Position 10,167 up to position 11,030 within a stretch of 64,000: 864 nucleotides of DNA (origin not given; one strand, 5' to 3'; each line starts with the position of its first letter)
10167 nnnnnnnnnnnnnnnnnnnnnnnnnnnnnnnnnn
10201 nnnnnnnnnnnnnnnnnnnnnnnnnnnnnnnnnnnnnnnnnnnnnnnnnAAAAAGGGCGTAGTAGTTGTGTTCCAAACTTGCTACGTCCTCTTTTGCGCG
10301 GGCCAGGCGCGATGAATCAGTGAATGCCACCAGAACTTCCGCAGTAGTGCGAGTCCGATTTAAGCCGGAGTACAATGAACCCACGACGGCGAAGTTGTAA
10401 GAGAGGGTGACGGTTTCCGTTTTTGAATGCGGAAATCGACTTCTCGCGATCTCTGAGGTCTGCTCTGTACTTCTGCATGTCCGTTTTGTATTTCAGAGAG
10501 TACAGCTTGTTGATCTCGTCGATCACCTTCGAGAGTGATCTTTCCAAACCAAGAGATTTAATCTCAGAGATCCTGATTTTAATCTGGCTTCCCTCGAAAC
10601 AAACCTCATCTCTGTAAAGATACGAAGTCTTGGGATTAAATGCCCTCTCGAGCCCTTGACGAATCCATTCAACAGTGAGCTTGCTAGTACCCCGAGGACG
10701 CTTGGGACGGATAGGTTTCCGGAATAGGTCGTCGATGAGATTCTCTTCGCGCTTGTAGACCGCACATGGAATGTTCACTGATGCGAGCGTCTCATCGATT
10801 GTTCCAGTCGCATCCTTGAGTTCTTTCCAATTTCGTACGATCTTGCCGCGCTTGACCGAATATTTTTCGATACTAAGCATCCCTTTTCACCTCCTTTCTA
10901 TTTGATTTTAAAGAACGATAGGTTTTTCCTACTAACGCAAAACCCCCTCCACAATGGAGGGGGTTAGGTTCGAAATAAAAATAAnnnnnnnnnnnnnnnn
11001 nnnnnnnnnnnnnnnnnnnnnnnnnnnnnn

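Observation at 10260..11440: Second, GC-rich YerC/TrpR-like regulator with an unknown 187-aa partner: a likely horizontally acquired two-gene module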

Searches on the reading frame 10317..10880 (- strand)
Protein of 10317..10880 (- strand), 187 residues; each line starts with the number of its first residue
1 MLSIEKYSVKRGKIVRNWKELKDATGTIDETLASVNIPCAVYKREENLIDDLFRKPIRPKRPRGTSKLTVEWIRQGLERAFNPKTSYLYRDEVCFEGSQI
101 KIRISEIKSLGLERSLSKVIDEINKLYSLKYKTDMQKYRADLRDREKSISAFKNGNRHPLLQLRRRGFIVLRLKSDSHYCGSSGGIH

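Call 4: search_protein_families(library=pfam, proteins=[window:10317-10880:-], max_evalue=1)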
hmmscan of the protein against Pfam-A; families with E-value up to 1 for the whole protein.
window:10317-10880:- (187 aa): 0 families

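Call 8: find_homologous_proteins(query=window:10317-10880:-, max_evalue=0.01)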
Query window:10317-10880:- (187 aa): 1 proteins with E <= 0.01 among 185 candidates.
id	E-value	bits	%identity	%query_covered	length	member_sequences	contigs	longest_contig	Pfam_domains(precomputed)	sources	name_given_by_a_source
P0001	9.0e-119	412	100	100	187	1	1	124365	-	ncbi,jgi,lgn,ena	ncbi:MAG: hypothetical protein WCT44_01460 [Candidatus Paceibacterota bacterium]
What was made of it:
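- Tried and rejected: The word-indexed search found only the protein itself (call 8).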

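Call 9: search_protein_families(library=phrogs, proteins=[window:10317-10880:-], max_evalue=1)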
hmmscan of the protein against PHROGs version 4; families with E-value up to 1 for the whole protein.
window:10317-10880:- (187 aa): 2 families
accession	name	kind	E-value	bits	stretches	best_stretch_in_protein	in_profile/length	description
phrog_20133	-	unknown function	0.098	14.4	1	101-153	29-80/97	-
phrog_30087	-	unknown function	0.63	11.2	0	141-148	13-20/22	-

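Call 10: search_protein_families(library=ncbifam, proteins=[window:10317-10880:-], max_evalue=1)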
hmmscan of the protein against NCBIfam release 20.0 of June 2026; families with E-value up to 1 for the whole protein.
window:10317-10880:- (187 aa): 0 families

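Call 19: search_protein_representatives(protein=window:10317-10880:-)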
Query: 187 residues. Proteins with E-value up to 0.001 (for the whole library): 3; up to 1e-10: 2; up to 1e-30: 1. The best 3 are listed.
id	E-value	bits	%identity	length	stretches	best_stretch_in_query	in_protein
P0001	2.9e-119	411.5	100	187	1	1-187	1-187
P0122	3.4e-15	72.4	35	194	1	1-172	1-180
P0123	2.0e-08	50.4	27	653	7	56-114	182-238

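Call 20: predict_structure(protein=window:10317-10880:-)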
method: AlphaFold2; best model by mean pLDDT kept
length: 187 residues; sequences in the alignment: 1
mean_pLDDT: 41.4   pTM: 0.33
mean pLDDT of the five models: 41.4, 35.1, 30.5, 29.0, 28.5
residues with pLDDT >= 90: 0; 70-90: 3; 50-70: 50; < 50: 134
segments of 3 or more residues with pLDDT < 50: 1-68, 97-100, 126-187
pLDDT, mean of each block of 10 residues (from residue 1): 32 36 36 28 36 43 46 57 58 53 56 66 52 36 35 29 29 30 25
secondary structure, 60 per line:
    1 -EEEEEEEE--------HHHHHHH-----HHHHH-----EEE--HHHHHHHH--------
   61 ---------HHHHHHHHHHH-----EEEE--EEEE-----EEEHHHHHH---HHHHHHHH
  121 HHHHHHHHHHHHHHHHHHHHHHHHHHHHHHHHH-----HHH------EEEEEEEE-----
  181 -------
elements in order: E2-9 H18-24 H30-34 E40-42 H45-52 H70-80 E86-89 E92-95 E101-103 H104-109 H113-153 E168-175
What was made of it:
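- Tried and rejected: The AF2 single-sequence model was unusable (pLDDT 41, call 20).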

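Call 22: find_encoding_contigs(protein=P0122, flank=8000, max_places=5)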
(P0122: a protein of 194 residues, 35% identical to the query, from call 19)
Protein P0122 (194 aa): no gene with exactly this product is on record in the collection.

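Call 23: find_encoding_contigs(protein=P0123, flank=8000, max_places=5)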
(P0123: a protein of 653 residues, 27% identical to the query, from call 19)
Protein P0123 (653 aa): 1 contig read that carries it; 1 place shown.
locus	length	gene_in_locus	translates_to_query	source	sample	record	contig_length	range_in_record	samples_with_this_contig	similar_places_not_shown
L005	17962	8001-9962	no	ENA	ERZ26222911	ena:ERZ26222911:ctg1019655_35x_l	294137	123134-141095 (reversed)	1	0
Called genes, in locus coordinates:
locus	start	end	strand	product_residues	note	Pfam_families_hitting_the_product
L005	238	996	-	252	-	-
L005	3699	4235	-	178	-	-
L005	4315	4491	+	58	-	-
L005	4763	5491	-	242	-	-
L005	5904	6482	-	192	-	-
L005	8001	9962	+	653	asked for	PF04582:Reo_sigmaC (faint), PF07987:DUF1775 (faint), PF09926:DUF2158 (faint), PF04939:RRS1 (faint), PF24706:DUF7669 (faint), PF27915:PPP1R17 (faint)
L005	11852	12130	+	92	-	-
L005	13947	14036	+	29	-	-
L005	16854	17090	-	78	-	-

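Call 25: find_homologous_proteins(query=A1, max_evalue=0.1)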
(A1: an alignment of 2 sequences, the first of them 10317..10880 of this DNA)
Query A1 (2 sequences) (187 aa, profile of the alignment): 2 proteins with E <= 0.1 among 1159 candidates.
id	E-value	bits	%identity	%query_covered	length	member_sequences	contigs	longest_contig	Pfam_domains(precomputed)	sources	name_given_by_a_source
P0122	3.1e-107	375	32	91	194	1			-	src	-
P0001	1.1e-96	340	100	100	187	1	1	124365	-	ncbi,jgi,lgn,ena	ncbi:MAG: hypothetical protein WCT44_01460 [Candidatus Paceibacterota bacterium]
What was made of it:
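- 10317..10880 (-): 187-aa near-orphan protein: pI 9.95, soluble, GC 0.473, SD-led. It is the lineage-specific occupant of the variable slot. The only homolog is P0122 (194 aa, 35% identity over the full length, E 3.4e-15) among 1.84 billion representatives (calls 8, 19, 25).
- Tried and rejected: The profile search added nothing (call 25).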

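Call 26: find_related_loci(query=A1, collection=genome_contigs, flank=8000)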
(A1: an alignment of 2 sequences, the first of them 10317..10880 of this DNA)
Query A1 (187 aa) in genome_contigs; peptide patterns used: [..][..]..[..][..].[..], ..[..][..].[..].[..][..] (x = any residue, [..] = any of these).
150 stretches matched a pattern, but none encodes a relative of the query by tblastn (E <= 1e-3).

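Call 27: find_related_loci(query=A1, collection=viral_contigs, flank=8000)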
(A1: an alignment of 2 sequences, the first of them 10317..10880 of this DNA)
Query A1 (187 aa) in viral_contigs; peptide patterns used: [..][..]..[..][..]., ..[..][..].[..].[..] (x = any residue, [..] = any of these).
175 stretches matched a pattern, but none encodes a relative of the query by tblastn (E <= 1e-3).
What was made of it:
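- Tried and rejected: Profile-derived scans of genome and viral contigs found nothing (calls 26, 27).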

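Call 32: find_encoding_contigs(protein=P0001, flank=6000, max_places=10)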
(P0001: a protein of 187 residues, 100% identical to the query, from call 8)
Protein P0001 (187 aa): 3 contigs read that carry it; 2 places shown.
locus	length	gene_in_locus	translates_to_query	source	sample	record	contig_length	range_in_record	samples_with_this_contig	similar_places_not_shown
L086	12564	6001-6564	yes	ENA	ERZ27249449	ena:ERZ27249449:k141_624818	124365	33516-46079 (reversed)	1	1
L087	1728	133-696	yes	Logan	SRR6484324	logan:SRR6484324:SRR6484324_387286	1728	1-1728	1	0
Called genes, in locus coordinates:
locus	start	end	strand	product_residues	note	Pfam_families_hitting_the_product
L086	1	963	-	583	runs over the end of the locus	-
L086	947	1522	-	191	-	PF04079:SMC_ScpB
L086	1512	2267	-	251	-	PF02616:SMC_ScpA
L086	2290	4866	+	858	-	PF17900:Peptidase_M1_N, PF01433:Peptidase_M1, PF11838:ERAP1_C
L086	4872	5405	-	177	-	PF00583:Acetyltransf_1, PF13673:Acetyltransf_10, PF13508:Acetyltransf_7, PF08445:FR47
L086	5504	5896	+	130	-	PF01371:Trp_repressor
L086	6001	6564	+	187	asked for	-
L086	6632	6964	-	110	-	PF01329:Pterin_4a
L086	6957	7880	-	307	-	PF00892:EamA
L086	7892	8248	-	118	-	PF01687:Flavokinase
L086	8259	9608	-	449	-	PF01336:tRNA_anti-codon, PF00152:tRNA-synt_2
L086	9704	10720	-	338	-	PF13793:Pribosyltran_N, PF00156:Pribosyltran, PF14572:Pribosyl_synth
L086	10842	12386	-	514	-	-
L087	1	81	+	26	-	?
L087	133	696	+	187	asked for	-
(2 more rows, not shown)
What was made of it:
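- An independent Logan assembly reproduces the 187aa-PCD-EamA junction (call 32). The Logan contig breaks inside hisR (call 32). The 187aa-PCD-EamA junction is reproduced by an independent assembly (call 32).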

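Call 42: search_solved_structures(query=A1, max_evalue=10, show_alignments=2)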
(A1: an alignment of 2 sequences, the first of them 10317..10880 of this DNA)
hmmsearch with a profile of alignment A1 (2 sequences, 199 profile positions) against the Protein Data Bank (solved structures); distinct sequences matched with E-value up to 10: 3.
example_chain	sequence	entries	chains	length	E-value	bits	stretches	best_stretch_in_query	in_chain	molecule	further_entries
7bzv_A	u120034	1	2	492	0.52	13.1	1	38-97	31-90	2-aminomuconic 6-semialdehyde dehydrogenase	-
8c18_A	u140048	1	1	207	0.62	12.9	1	21-153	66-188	Astaxanthin binding fasciclin family protein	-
8db6_B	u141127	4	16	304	2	11.2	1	108-143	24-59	Inosine-uridine preferring nucleoside hydrolase family protein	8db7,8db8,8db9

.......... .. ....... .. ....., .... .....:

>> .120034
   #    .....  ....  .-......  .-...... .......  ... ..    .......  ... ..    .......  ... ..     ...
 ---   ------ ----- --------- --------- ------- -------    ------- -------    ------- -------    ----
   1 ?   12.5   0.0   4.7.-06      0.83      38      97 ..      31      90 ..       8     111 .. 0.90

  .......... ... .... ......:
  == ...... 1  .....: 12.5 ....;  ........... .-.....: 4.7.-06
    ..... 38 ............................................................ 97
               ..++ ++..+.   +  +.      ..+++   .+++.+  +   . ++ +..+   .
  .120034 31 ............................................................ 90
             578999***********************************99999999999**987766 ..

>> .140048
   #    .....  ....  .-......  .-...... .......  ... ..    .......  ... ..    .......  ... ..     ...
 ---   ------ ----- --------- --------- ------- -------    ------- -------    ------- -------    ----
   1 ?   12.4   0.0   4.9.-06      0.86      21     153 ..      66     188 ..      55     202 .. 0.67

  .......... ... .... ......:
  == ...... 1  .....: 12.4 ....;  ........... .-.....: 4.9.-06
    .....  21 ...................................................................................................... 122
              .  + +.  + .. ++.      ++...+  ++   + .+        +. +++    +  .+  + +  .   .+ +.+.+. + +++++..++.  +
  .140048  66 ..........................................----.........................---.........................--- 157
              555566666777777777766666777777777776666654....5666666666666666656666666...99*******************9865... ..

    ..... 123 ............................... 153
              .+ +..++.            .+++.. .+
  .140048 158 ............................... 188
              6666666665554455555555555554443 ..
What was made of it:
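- Tried and rejected: A PDB sequence profile search gave nothing (call 42).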

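Call 43: search_protein_families(library=pfam, proteins=[P0122, window:10317-10880:-], max_evalue=10)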
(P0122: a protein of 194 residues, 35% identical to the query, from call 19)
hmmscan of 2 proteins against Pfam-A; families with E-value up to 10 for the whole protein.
P0122 (194 aa): 3 families
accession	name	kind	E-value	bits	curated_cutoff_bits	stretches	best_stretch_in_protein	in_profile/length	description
PF24659.1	DUF7648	-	0.017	15.8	27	1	16-51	16-51/63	Domain of unknown function (DUF7648)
PF07352.17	Phage_Mu_Gam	-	0.036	14.4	28.3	1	117-173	18-71/149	Bacteriophage Mu Gam like protein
PF10523.15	BEN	-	0.15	12.8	23.2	1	57-90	29-60/76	BEN domain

window:10317-10880:- (187 aa): 0 families

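Call 44: search_protein_families(library=padloc, proteins=[P0122, window:10317-10880:-], max_evalue=10)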
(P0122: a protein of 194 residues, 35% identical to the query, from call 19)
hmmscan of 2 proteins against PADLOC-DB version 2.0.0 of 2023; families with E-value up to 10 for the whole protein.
P0122 (194 aa): 0 families

window:10317-10880:- (187 aa): 1 family
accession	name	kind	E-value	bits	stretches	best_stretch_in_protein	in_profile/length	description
PDLC02706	PbeA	-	0.014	12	1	95-162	555-621/722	PbeA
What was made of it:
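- Checked: It has no match in Pfam, PHROGs or NCBIfam, and only an insignificant one in PADLOC (PbeA, E 0.014) (calls 4, 9, 10, 43, 44).
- Tried and rejected: Pfam, PHROGs and NCBIfam scans gave nothing significant, and PADLOC gave only PbeA at E 0.014 (calls 4, 9, 10, 43, 44).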

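Call 49: predict_structure(alignment_id=A1)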
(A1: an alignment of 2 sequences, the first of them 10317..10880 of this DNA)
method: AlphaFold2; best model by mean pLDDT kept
length: 187 residues; sequences in the alignment: 2
mean_pLDDT: 69.3   pTM: 0.57
mean pLDDT of the five models: 69.3, 64.5, 63.0, 62.4, 60.0
residues with pLDDT >= 90: 19; 70-90: 89; 50-70: 40; < 50: 39
segments of 3 or more residues with pLDDT < 50: 64-69, 81-100, 177-187
pLDDT, mean of each block of 10 residues (from residue 1): 73 88 81 80 89 83 49 52 39 45 56 57 72 88 92 87 84 59 29
secondary structure, 60 per line:
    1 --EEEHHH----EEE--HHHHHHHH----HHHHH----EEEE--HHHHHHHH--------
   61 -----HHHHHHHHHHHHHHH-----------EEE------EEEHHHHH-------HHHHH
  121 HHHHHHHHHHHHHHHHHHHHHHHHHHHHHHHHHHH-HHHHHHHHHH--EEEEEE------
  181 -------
elements in order: E3-5 E13-15 H18-25 H30-34 E39-42 H45-52 H66-80 E92-94 E101-103 H104-108 H116-155 H157-166 E169-174
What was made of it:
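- AF2 confidence rises from 41 to 69 with just one extra sequence (calls 20, 49).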

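Call 52: fold_search(model_id=the predicted structure, library=pdb)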
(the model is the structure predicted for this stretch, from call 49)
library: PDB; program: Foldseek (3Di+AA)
matches with E <= 10: 30; with E <= 0.001: 0
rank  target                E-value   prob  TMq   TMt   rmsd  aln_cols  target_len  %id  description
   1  6nr8_6                2.6e+00  0.04  0.14  0.23  13.7       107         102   16  hTRiC-hPFD Class6 (released 2019-06-19)
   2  6lgn_m                3.3e+00  0.06  0.16  0.12  14.7       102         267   13  The atomic structure of varicella zoster virus C-capsid (released 2020-07-29)
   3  6lg2_B                4.0e+00  0.02  0.17  0.17  23.8       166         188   12  VanR bound to Vanillate (released 2020-02-12)
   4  1fxk_B                4.3e+00  0.08  0.20  0.33  13.0        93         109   15  CRYSTAL STRUCTURE OF ARCHAEAL PREFOLDIN (GIMC). (released 2000-12-06)
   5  4zws_A                4.3e+00  0.04  0.20  0.26  16.7       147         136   15  Crystal Structure of the Bacteriophage T4 recombination mediator protein UvsY, Lattice Type III (released 2016-03-02)
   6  7rro_F4               5.1e+00  0.05  0.18  0.30  16.5       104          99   14  Structure of the 48-nm repeat doublet microtubule from bovine tracheal cilia (released 2021-10-27)
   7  1m9y_D                5.5e+00  0.02  0.12  0.15  18.2       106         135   16  X-ray crystal structure of Cyclophilin A/HIV-1 CA N-terminal domain (1-146) M-type H87A,G89A Complex. (released 2003-05-27)
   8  2zdi_B                5.8e+00  0.06  0.18  0.29  13.4        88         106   12  Crystal structure of Prefoldin from Pyrococcus horikoshii OT3 (released 2008-02-05)
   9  8to0_BM               5.8e+00  0.04  0.18  0.30  16.5       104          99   14  48-nm repeating structure of doublets from mouse sperm flagella (released 2023-11-01)
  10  9fqr_F0               5.8e+00  0.04  0.18  0.19  15.6       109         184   16  96-nm repeat of axonemal doublet microtubules from bovine sperm (released 2025-03-26)
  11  3v5y_C                5.8e+00  0.02  0.18  0.21  26.4       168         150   12  Structure of FBXL5 hemerythrin domain, P2(1) cell (released 2012-01-25)
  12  8kd3_B                5.8e+00  0.02  0.16  0.06  21.2       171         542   13  Rpd3S in complex with nucleosome with H3K36MLA modification, H3K9Q mutation and 187bp DNA (released 2023-09-13)
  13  9ya0_HA               6.2e+00  0.02  0.17  0.09  16.4       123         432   14  Cryo-EM structure of pre-conoid ring 2 (PCR P2 ring)from Toxoplasma gondii (released 2025-11-19)
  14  9ya0_HD               7.0e+00  0.03  0.19  0.25  14.3       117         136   15  Cryo-EM structure of pre-conoid ring 2 (PCR P2 ring)from Toxoplasma gondii (released 2025-11-19)
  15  6gyl_W                7.0e+00  0.01  0.14  0.14  22.2       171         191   12  Structure of a yeast closed complex with distorted DNA (core CCdist) (released 2018-12-05)
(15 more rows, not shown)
